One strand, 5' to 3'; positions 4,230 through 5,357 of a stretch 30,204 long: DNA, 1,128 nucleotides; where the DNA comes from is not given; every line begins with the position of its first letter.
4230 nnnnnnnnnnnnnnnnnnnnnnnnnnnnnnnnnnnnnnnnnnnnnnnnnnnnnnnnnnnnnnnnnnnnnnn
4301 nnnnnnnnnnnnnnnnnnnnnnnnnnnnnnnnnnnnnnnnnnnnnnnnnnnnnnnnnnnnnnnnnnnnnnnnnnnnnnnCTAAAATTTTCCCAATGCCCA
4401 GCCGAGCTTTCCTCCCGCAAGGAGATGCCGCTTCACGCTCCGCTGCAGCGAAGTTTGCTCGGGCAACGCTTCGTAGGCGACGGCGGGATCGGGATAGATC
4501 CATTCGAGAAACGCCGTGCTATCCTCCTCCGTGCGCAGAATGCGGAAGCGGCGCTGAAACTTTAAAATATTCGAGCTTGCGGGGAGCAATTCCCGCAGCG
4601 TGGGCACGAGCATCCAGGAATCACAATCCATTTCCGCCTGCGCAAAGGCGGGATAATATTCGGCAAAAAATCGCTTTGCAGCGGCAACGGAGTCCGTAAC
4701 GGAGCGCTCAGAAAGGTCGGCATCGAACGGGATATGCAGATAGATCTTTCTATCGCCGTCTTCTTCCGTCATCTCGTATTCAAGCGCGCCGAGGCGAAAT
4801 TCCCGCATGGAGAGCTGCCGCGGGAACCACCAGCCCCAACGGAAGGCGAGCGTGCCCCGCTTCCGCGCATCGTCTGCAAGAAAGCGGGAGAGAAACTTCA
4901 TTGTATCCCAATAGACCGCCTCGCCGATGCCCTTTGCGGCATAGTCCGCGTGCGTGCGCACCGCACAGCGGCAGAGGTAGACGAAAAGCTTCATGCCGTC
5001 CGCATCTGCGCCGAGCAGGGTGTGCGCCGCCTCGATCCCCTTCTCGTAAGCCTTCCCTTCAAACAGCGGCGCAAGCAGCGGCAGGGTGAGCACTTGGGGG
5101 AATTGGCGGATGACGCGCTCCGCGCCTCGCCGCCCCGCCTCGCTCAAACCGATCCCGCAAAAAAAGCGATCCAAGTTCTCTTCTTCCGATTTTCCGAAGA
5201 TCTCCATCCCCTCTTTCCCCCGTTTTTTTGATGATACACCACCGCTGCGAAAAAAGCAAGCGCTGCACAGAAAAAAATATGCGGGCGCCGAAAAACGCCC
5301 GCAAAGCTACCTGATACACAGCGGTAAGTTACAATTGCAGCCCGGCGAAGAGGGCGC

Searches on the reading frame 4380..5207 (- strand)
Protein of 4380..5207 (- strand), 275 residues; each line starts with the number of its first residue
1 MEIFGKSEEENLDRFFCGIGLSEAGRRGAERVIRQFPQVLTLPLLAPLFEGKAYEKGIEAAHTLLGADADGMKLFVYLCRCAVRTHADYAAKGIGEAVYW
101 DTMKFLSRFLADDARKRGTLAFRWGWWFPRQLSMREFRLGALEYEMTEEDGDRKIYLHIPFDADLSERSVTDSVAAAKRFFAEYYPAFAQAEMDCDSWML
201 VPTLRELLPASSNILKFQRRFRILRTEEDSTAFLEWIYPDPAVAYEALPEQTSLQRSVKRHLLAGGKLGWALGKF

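Call 3: search_protein_families(library=pfam, proteins=[window:4380-5207:-], max_evalue=0.01)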
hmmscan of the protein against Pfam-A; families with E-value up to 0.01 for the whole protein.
window:4380-5207:- (275 aa): 2 families
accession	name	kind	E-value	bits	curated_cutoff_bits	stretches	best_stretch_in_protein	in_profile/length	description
PF18164.7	GNAT_C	-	5.5e-42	143.4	22.8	1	137-273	2-140/142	GNAT-like C-terminal domain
PF18082.7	NAT_N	-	1.2e-17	65.4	27.8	1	66-134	62-129/129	N-acyltransferase N-terminal domain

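Call 4: search_protein_families(library=padloc, proteins=[window:4380-5207:-], max_evalue=0.01)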
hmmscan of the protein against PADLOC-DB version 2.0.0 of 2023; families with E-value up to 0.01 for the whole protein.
window:4380-5207:- (275 aa): 0 families
